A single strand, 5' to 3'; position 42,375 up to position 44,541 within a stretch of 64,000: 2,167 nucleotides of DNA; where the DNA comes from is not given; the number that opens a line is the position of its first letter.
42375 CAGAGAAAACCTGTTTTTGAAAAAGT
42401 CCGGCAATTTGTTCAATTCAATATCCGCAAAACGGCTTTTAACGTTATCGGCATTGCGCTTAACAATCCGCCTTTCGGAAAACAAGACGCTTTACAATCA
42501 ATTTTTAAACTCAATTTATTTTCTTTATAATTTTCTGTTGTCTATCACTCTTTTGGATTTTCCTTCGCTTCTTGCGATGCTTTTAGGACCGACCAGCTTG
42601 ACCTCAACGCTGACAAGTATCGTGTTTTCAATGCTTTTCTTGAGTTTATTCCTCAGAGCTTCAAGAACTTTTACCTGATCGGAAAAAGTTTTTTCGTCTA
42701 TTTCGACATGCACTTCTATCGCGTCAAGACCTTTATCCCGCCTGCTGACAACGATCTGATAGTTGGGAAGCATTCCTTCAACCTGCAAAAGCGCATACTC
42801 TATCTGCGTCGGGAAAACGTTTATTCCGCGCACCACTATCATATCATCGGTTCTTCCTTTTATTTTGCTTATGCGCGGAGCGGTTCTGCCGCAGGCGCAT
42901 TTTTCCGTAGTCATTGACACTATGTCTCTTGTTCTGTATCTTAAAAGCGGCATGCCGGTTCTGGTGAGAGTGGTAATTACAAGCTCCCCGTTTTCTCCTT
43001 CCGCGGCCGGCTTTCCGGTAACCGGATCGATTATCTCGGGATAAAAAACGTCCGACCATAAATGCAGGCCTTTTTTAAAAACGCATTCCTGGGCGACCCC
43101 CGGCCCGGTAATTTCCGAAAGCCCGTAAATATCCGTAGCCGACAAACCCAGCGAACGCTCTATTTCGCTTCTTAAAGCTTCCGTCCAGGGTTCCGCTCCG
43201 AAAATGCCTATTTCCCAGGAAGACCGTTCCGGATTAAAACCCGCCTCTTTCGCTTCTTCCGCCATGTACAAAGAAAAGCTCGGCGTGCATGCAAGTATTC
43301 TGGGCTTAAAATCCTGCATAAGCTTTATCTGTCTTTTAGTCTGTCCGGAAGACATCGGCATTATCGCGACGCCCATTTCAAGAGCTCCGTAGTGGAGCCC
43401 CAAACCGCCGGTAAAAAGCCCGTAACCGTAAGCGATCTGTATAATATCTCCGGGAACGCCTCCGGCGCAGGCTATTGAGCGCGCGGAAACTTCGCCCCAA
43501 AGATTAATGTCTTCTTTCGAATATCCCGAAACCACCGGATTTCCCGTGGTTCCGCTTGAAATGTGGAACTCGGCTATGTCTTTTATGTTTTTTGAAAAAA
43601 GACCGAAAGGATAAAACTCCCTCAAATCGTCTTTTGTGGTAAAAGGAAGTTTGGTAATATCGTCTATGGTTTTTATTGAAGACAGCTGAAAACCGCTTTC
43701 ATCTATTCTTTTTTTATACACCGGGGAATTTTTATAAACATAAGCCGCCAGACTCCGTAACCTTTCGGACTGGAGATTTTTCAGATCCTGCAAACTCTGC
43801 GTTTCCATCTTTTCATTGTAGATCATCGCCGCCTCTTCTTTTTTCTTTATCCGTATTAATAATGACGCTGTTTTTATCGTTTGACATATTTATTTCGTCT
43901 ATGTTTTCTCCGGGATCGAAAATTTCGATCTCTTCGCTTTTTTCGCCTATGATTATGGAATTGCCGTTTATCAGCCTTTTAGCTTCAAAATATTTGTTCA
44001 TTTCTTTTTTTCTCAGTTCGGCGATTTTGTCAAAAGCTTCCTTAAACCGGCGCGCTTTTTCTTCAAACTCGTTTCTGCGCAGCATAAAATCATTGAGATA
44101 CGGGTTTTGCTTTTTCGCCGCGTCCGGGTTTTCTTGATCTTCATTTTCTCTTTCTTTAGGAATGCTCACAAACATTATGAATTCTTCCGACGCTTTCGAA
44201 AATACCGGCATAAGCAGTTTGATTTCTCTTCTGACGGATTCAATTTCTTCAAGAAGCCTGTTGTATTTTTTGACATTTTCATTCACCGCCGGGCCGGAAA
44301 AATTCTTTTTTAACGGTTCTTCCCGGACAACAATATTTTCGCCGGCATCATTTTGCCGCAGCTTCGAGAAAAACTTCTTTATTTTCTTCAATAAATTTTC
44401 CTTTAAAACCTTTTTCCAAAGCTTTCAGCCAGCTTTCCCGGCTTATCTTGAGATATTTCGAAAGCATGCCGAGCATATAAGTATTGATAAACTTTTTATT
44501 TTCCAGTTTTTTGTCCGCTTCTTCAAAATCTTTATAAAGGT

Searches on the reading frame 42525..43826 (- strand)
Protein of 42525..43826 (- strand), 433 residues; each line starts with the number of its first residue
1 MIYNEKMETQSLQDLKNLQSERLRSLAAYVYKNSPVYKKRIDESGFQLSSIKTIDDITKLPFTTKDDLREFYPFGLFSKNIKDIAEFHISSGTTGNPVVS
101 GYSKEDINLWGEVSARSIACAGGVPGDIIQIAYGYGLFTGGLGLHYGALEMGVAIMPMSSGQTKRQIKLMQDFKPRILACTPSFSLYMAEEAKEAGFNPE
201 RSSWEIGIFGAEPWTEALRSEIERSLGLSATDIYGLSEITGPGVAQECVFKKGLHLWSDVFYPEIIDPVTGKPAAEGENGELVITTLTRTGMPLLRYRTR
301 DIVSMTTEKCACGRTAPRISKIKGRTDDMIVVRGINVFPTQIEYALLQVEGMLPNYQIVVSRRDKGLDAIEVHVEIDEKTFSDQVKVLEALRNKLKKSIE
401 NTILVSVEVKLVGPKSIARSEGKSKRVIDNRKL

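Call 4: search_protein_families(library=pfam, proteins=[window:42525-43826:-], max_evalue=0.01)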
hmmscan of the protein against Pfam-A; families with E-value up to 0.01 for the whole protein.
window:42525-43826:- (433 aa): 2 families
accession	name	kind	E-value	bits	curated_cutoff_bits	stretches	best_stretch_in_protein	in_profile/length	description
PF14535.12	AMP-binding_C_2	-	9.2e-31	106.4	25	1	334-431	1-96/96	AMP-binding enzyme C-terminal domain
PF00501.34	AMP-binding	-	2.9e-12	46.5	29.9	1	83-285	163-375/384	AMP-binding enzyme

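Call 42: find_encoding_contigs(protein=window:42525-43826:-, flank=7000, max_places=10)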
Protein window:42525-43826:- (433 aa): 23 contigs read that carry it; 10 places shown.
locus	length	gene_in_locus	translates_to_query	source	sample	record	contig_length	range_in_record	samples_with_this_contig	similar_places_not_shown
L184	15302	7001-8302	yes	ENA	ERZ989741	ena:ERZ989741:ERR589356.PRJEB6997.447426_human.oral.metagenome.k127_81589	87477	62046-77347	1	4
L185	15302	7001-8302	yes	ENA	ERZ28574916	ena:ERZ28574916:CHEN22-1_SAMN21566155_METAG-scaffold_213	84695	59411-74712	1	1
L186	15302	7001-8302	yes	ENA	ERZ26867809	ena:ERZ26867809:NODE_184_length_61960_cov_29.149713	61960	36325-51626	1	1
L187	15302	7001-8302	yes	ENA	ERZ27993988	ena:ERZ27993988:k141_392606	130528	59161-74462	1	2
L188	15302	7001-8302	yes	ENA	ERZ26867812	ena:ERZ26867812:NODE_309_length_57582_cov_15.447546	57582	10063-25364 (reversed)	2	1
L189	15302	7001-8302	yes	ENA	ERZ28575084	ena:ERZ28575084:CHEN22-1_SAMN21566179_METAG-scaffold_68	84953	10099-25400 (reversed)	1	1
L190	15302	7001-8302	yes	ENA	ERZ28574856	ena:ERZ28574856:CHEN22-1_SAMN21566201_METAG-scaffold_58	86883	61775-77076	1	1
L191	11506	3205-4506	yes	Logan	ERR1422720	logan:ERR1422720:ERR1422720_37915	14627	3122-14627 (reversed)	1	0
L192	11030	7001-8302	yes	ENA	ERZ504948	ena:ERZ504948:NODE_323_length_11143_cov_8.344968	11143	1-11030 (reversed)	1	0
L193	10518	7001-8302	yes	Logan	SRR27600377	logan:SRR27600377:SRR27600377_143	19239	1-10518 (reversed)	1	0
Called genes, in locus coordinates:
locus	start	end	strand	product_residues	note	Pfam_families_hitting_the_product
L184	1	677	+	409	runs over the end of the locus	PF21212:Dimerisation2-like_dom, PF13489:Methyltransf_23 (faint), PF13847:Methyltransf_31 (faint)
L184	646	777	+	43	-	-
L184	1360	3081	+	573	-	PF01855:POR_N, PF02775:TPP_enzyme_C, PF00037:Fer4 (faint)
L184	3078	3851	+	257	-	PF01555:N6_N4_Mtase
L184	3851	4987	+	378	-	-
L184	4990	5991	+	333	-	PF02086:MethyltransfD12, PF03602:Cons_hypoth95 (faint)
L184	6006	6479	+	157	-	PF01558:POR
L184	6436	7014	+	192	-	-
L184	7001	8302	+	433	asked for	PF00501:AMP-binding, PF14535:AMP-binding_C_2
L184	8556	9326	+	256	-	-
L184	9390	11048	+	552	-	PF06161:DUF975 (faint)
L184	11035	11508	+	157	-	PF19571:ACT_8, PF22629:ACT_AHAS_ss (faint), PF01842:ACT (weak)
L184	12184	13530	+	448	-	-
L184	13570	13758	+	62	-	PF13380:CoA_binding_2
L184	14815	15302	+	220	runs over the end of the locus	PF12710:HAD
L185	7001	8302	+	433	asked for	PF00501:AMP-binding, PF14535:AMP-binding_C_2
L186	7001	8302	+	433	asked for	PF00501:AMP-binding, PF14535:AMP-binding_C_2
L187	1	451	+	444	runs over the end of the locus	PF21212:Dimerisation2-like_dom, PF13847:Methyltransf_31 (faint)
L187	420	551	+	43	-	-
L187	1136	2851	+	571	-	PF01855:POR_N, PF02775:TPP_enzyme_C, PF00037:Fer4 (faint)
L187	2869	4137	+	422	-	PF03235:GmrSD_N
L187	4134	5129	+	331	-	PF02463:SMC_N (faint), PF11398:DUF2813 (faint), PF13175:AAA_15, PF13476:AAA_23, PF13304:AAA_21, PF13175:AAA_15, PF12476:DUF3696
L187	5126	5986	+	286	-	-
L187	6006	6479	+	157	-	PF01558:POR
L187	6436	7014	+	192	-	-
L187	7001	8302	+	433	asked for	PF00501:AMP-binding, PF14535:AMP-binding_C_2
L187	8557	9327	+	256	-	-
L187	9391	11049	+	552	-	-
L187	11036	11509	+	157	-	PF19571:ACT_8, PF22629:ACT_AHAS_ss (faint), PF01842:ACT (weak)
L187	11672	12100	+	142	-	-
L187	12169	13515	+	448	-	-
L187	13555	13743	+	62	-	PF13380:CoA_binding_2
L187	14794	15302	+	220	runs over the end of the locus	PF12710:HAD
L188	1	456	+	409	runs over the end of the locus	PF21212:Dimerisation2-like_dom, PF13489:Methyltransf_23 (weak), PF13847:Methyltransf_31 (faint)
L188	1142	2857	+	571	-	PF01855:POR_N, PF02775:TPP_enzyme_C, PF00037:Fer4 (faint)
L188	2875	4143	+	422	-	PF03235:GmrSD_N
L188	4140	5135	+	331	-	PF02463:SMC_N (faint), PF11398:DUF2813 (faint), PF13175:AAA_15, PF13476:AAA_23, PF13304:AAA_21, PF13175:AAA_15, PF12476:DUF3696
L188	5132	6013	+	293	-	-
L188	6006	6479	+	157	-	PF01558:POR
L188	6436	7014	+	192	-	-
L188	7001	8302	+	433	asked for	PF00501:AMP-binding, PF14535:AMP-binding_C_2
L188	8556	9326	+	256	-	-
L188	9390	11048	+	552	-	-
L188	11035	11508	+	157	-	PF19571:ACT_8, PF22629:ACT_AHAS_ss (faint), PF01842:ACT (weak)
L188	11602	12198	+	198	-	-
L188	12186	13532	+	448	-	-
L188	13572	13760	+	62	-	PF13380:CoA_binding_2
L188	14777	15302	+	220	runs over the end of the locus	PF12710:HAD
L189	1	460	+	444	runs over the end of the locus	PF21212:Dimerisation2-like_dom, PF13489:Methyltransf_23 (faint), PF13847:Methyltransf_31 (faint)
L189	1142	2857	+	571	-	PF01855:POR_N, PF02775:TPP_enzyme_C, PF00037:Fer4 (faint)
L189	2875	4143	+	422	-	PF03235:GmrSD_N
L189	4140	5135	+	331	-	PF02463:SMC_N (faint), PF11398:DUF2813 (faint), PF13175:AAA_15, PF13476:AAA_23, PF13304:AAA_21, PF13175:AAA_15, PF12476:DUF3696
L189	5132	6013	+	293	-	-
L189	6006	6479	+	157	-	PF01558:POR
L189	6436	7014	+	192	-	-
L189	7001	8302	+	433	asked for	PF00501:AMP-binding, PF14535:AMP-binding_C_2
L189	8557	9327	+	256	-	-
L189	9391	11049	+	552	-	-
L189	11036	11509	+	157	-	PF19571:ACT_8, PF22629:ACT_AHAS_ss (faint), PF01842:ACT (weak)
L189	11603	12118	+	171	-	-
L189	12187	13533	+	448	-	-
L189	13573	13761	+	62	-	PF13380:CoA_binding_2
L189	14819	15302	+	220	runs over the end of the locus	PF12710:HAD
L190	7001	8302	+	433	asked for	PF00501:AMP-binding, PF14535:AMP-binding_C_2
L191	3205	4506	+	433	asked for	PF00501:AMP-binding, PF14535:AMP-binding_C_2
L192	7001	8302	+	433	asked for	PF00501:AMP-binding, PF14535:AMP-binding_C_2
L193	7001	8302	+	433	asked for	PF00501:AMP-binding, PF14535:AMP-binding_C_2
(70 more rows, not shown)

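Call 73: search_protein_families(library=padloc, proteins=[L187:11672-12100:+, L188:11602-12198:+, L189:11603-12118:+], max_evalue=0.01)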
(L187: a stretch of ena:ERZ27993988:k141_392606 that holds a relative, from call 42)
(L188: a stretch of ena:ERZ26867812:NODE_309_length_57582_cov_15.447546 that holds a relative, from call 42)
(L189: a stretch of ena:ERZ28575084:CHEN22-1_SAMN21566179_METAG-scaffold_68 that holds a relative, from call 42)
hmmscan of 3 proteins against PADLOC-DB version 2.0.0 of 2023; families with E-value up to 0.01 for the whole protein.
L187:11672-12100:+ (142 aa): 0 families

L188:11602-12198:+ (198 aa): 0 families

L189:11603-12118:+ (171 aa): 0 families

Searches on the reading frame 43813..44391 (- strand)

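Call 4: search_protein_families(library=pfam, proteins=[window:43813-44391:-], max_evalue=0.01)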
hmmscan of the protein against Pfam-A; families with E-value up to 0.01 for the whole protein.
window:43813-44391:- (192 aa): 0 families

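Call 5: search_protein_families(library=ncbifam, proteins=[window:43813-44391:-], max_evalue=0.01)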
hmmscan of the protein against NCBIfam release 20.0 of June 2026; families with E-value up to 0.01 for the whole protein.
window:43813-44391:- (192 aa): 1 family
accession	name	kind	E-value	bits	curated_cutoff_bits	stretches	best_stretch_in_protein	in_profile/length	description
NF001775.0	PRK00513.1-6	equivalog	0.0035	16.9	292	1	88-162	61-137/210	septum site-determining protein MinC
